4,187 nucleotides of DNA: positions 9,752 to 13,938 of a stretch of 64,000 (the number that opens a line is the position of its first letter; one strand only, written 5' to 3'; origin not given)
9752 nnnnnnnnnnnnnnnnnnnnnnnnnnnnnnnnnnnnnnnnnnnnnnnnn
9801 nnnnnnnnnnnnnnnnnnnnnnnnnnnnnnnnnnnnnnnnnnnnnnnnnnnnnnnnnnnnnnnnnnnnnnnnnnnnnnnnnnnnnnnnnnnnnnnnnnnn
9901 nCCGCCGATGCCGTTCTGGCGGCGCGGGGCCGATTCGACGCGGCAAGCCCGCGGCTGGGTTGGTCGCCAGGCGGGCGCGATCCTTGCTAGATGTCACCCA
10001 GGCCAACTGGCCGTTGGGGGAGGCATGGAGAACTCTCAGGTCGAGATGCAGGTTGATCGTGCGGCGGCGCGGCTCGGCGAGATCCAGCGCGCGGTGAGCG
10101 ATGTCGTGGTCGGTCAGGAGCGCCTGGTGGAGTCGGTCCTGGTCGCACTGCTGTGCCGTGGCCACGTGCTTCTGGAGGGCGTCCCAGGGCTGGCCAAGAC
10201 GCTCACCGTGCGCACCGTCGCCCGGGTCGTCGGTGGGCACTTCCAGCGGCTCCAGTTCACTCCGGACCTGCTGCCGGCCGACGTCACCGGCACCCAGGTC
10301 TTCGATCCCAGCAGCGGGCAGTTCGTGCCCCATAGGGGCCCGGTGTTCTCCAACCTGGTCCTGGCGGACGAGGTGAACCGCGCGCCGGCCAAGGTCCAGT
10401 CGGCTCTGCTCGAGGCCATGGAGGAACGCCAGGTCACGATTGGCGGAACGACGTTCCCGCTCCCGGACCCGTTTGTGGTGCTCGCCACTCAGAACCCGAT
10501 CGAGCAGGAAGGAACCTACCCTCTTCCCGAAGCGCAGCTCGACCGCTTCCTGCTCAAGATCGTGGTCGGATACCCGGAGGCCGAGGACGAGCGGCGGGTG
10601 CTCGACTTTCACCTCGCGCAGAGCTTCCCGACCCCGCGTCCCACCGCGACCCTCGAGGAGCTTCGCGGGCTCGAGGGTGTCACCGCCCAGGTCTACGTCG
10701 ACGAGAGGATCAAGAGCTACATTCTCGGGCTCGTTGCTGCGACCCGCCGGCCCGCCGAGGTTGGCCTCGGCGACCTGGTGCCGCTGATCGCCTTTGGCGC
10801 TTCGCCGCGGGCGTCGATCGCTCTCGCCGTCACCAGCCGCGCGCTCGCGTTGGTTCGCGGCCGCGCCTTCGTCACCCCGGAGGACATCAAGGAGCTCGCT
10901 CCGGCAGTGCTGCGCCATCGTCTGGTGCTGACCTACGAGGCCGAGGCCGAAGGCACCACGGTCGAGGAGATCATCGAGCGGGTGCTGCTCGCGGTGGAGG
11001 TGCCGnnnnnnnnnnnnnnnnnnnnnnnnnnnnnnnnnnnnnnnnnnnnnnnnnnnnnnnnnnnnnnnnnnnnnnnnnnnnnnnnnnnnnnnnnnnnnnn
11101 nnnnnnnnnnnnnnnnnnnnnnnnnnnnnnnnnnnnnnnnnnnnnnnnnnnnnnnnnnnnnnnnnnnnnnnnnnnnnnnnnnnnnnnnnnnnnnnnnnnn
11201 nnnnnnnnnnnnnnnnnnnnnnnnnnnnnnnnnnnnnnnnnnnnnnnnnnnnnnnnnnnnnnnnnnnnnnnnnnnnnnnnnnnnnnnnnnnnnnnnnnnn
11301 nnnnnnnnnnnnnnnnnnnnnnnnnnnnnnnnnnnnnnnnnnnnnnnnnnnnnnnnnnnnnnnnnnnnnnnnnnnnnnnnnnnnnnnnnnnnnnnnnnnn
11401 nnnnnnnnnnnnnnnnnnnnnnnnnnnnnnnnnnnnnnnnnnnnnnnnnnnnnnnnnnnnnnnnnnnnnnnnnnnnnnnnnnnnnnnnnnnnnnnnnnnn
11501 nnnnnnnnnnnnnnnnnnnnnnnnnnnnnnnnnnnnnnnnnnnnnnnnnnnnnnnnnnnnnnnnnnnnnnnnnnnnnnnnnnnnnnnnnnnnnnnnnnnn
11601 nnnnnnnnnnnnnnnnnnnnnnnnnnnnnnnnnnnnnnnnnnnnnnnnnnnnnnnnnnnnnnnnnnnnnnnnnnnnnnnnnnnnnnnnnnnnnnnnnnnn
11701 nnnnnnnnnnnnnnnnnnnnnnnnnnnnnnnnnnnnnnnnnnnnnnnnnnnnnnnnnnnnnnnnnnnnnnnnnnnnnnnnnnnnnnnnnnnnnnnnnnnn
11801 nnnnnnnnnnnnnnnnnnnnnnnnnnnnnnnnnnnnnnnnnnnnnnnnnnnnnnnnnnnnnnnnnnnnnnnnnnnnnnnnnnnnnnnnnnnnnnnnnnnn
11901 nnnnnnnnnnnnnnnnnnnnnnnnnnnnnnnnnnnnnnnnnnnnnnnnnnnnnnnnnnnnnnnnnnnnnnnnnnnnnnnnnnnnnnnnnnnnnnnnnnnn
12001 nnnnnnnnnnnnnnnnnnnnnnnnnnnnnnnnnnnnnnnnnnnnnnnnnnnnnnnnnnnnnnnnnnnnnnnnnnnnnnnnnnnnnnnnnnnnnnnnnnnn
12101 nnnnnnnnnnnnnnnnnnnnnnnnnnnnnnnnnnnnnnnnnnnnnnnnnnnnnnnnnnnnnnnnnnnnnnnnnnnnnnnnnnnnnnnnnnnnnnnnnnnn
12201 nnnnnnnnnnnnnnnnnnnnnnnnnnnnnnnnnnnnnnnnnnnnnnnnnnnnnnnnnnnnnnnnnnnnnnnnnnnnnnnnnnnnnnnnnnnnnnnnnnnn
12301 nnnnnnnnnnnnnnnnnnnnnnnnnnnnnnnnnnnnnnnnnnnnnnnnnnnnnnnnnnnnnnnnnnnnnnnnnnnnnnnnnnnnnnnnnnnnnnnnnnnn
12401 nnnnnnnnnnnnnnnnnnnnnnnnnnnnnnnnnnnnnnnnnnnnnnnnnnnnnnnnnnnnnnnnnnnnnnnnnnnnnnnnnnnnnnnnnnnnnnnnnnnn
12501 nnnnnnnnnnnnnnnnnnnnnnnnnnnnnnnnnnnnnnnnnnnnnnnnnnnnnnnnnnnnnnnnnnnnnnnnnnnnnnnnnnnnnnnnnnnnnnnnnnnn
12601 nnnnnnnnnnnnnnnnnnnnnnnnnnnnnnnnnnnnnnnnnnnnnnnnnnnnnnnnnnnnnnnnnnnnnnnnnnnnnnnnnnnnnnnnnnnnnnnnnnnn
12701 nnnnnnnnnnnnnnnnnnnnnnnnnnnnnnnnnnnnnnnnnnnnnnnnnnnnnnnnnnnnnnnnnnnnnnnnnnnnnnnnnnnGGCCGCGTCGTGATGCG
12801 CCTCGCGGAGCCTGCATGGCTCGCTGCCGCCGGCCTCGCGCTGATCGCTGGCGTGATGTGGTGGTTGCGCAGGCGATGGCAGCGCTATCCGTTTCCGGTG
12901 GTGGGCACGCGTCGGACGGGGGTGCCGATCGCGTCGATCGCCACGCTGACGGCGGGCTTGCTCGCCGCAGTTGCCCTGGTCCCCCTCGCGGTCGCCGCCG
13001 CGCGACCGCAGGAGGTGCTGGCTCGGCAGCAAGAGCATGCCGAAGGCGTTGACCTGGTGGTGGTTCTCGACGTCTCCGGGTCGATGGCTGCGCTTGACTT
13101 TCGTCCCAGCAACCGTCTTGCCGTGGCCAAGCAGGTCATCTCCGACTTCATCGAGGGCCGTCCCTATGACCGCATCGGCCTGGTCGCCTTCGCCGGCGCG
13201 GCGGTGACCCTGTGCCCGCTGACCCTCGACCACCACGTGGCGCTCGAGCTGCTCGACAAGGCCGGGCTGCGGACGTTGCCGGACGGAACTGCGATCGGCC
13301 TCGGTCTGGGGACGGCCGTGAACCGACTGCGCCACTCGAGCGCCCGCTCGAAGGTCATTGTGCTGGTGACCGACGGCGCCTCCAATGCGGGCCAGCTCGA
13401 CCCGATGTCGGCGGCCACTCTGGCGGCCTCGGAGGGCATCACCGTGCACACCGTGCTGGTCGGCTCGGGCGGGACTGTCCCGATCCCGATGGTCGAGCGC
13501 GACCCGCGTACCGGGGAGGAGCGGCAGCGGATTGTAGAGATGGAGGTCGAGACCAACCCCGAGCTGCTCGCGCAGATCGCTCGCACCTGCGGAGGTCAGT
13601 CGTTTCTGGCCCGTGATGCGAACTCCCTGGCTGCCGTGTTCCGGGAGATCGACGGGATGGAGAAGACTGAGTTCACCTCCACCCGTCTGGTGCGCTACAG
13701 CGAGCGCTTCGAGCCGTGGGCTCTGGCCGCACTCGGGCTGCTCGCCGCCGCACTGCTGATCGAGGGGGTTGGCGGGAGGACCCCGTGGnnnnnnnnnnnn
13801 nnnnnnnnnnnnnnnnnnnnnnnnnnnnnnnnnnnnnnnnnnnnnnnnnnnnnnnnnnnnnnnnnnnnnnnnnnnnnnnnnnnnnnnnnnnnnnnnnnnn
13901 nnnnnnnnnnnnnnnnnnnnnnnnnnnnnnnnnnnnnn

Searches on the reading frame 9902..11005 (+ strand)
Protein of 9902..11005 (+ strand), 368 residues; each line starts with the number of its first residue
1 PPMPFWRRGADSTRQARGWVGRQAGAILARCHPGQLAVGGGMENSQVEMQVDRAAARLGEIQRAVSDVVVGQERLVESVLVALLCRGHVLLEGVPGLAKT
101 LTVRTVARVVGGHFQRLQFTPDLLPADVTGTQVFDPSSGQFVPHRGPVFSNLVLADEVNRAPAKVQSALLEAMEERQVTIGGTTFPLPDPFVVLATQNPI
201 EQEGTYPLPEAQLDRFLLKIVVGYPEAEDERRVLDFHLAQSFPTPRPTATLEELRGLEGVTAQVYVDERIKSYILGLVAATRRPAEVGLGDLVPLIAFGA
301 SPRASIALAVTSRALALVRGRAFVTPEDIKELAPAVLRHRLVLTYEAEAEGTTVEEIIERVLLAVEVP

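Call 25: search_protein_families(library=pfam, proteins=[window:9902-11005:+], max_evalue=0.001)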
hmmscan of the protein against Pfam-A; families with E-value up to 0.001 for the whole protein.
window:9902-11005:+ (368 aa): 5 families
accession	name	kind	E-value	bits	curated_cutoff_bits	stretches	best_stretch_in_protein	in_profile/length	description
PF07726.17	AAA_3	-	1.9e-64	215.9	27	1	88-218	1-131/131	ATPase family associated with various cellular activities (AAA)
PF17863.7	AAA_lid_2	-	1.5e-23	82.8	22.7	1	295-360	8-73/74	AAA lid domain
PF20030.5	bpMoxR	-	4.2e-14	52.5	27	1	57-234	2-178/205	MoxR domain in the MoxR-vWA-beta-propeller ternary systems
PF07728.20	AAA_5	-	2.5e-12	47.4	22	1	88-216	1-139/139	AAA domain (dynein-related subfamily)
PF00493.29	MCM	-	5.3e-06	26.2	23.3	1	61-201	32-175/224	MCM P-loop domain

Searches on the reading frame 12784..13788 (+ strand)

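Call 26: search_protein_families(library=pfam, proteins=[window:12784-13788:+], max_evalue=0.001)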
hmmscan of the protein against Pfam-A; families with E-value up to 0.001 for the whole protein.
window:12784-13788:+ (335 aa): 5 families
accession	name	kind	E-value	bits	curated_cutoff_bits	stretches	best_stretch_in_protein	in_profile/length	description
PF00092.34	VWA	-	1.5e-20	74.6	23.8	1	90-229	1-142/174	von Willebrand factor type A domain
PF13519.12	VWA_2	-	2e-18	67.4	27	1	91-198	1-106/107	von Willebrand factor type A domain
PF01882.25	DUF58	-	6e-06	26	23.4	1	72-201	19-146/216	Protein of unknown function DUF58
PF05762.20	VWA_CoxE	-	8.1e-06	25.9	26.4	1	78-201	45-162/222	VWA domain containing CoxE-like protein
PF06707.17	DUF1194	-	0.00013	21.7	27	0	90-227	5-155/206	Protein of unknown function (DUF1194)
